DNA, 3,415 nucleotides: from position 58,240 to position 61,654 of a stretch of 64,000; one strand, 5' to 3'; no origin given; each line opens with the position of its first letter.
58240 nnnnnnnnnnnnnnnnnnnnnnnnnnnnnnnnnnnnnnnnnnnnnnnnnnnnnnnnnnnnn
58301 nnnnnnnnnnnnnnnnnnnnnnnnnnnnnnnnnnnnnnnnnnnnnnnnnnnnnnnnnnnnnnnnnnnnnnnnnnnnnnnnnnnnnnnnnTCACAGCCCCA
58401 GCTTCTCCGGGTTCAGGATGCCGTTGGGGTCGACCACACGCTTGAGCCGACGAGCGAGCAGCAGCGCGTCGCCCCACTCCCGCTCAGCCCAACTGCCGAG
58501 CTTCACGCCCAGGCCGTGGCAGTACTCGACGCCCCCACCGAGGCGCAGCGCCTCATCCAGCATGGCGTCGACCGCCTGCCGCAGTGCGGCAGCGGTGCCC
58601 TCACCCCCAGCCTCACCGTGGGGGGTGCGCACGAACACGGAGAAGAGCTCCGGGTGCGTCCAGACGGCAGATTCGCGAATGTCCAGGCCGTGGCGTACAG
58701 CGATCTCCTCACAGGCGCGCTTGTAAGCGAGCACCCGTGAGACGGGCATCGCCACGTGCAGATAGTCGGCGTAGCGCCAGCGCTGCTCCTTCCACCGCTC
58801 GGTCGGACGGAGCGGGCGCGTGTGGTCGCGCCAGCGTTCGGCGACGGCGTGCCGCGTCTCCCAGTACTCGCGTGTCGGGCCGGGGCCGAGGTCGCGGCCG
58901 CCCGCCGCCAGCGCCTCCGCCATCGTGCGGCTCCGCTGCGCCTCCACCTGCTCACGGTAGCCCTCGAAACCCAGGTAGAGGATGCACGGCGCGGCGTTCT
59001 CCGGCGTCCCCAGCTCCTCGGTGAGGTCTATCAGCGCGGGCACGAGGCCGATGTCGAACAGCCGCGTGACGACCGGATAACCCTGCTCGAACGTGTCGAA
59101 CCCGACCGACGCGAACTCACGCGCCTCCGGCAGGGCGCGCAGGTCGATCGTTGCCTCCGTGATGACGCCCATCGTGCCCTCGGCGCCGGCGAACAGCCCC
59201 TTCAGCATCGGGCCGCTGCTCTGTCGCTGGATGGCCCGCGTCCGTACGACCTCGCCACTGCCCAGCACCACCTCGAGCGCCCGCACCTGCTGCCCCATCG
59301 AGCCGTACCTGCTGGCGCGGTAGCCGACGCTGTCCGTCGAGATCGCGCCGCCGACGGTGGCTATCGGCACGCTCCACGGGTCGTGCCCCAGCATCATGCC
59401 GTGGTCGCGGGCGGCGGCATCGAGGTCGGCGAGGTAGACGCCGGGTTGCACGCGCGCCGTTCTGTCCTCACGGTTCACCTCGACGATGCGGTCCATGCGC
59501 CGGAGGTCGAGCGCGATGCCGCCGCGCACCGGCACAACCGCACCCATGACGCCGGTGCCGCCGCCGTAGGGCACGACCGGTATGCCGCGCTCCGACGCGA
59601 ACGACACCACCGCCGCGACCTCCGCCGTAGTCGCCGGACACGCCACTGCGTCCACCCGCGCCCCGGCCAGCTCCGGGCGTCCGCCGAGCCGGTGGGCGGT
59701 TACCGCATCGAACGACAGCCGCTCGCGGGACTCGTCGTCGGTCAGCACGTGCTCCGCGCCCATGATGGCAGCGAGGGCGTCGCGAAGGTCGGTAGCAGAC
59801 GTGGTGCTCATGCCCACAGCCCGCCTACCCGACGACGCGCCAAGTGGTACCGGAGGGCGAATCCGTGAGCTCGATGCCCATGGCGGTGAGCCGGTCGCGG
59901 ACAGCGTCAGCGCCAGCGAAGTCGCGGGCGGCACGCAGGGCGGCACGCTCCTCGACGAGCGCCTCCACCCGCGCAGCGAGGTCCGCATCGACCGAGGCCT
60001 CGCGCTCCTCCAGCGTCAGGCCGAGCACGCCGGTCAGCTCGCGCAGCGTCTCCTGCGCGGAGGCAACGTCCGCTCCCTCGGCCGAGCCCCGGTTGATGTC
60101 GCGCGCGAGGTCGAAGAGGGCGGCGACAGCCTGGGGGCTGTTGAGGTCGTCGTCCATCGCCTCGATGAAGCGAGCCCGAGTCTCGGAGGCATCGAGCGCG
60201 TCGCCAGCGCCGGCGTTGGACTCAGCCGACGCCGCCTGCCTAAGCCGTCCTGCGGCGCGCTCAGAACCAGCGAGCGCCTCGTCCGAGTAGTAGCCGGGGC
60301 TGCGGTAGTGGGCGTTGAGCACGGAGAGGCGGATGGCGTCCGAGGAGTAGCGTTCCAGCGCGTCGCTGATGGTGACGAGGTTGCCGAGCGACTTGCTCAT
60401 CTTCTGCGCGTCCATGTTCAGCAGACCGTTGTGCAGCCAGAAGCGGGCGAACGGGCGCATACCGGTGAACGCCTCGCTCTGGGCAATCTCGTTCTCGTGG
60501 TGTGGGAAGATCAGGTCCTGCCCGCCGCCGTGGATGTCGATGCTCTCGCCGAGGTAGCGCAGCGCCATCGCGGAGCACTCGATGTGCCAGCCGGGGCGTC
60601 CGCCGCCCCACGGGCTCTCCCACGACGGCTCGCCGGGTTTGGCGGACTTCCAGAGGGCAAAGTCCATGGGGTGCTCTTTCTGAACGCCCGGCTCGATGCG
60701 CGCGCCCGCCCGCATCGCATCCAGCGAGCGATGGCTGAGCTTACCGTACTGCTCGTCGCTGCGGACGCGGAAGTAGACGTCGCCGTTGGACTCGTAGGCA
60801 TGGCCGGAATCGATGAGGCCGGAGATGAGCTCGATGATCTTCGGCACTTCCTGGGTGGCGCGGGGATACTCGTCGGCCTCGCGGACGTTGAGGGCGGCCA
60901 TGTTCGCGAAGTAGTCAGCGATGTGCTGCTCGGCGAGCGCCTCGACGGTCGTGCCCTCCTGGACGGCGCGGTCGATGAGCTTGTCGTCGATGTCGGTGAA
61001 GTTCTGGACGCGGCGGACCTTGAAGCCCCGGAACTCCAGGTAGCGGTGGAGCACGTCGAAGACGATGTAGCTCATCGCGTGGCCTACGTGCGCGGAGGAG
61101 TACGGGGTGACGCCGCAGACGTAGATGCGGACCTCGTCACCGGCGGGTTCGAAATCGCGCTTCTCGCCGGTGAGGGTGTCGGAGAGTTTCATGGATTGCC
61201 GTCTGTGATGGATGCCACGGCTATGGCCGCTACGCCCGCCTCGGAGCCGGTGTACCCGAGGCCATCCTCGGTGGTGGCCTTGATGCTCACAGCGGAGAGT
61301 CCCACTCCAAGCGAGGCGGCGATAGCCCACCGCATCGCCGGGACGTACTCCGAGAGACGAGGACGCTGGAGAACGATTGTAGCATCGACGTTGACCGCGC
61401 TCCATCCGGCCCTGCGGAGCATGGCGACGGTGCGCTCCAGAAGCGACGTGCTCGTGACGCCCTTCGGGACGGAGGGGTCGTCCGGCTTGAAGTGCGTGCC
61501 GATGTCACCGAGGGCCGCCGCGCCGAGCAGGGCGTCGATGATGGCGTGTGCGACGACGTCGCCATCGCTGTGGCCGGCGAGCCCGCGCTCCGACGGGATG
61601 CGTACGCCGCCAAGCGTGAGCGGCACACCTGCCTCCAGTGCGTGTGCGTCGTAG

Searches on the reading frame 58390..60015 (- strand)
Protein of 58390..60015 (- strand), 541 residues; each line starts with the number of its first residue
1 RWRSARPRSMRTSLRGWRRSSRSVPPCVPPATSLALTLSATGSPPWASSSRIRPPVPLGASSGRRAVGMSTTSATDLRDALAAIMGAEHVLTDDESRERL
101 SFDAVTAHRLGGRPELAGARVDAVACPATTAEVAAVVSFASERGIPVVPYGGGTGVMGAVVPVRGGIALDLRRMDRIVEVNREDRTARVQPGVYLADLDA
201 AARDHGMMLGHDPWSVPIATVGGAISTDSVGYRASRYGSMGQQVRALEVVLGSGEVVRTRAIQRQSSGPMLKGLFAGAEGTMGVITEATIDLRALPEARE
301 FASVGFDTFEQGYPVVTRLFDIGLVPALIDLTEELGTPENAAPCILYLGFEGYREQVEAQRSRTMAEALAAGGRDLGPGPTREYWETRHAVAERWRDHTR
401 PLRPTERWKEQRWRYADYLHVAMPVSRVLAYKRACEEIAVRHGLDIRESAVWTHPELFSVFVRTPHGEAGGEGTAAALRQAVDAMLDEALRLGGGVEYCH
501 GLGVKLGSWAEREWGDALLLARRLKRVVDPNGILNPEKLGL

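Call 32: search_protein_families(library=pfam, proteins=[window:58390-60015:-], max_evalue=0.001)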
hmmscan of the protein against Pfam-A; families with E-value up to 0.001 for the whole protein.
window:58390-60015:- (541 aa): 2 families
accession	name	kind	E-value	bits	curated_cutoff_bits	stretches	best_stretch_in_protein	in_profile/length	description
PF01565.28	FAD_binding_4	-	4.6e-43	146.7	26.4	1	122-259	2-138/139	FAD binding domain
PF02913.24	FAD-oxidase_C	-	2.2e-20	73.8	21.2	1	295-539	1-248/248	FAD linked oxidases, C-terminal domain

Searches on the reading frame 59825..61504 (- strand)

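Call 32: search_protein_families(library=pfam, proteins=[window:59825-61504:-], max_evalue=0.001)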
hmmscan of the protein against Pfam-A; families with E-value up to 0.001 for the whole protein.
window:59825-61504:- (559 aa): 6 families
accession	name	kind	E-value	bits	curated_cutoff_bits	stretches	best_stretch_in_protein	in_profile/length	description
PF01406.26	tRNA-synt_1e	-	3.4e-123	411.3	27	1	123-413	8-298/301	tRNA synthetases class I (C) catalytic domain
PF09190.17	DALR_2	-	2.5e-17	63.6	22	1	445-498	1-56/57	DALR domain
PF00133.28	tRNA-synt_1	-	4.6e-13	49.1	22.7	1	323-400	330-407/414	tRNA synthetases class I (I, L, M and V)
PF09334.17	tRNA-synt_1g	-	4.7e-12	45.8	20.1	2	134-249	8-126/391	tRNA synthetases class I (M)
PF23493.1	CysS_C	-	3.6e-05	24.2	23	1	507-556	2-51/51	Cysteinyl-tRNA ligase anticodon binding domain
PF01921.24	tRNA-synt_1f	-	3.6e-05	23.3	27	0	316-397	229-311/360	tRNA synthetases class I (K)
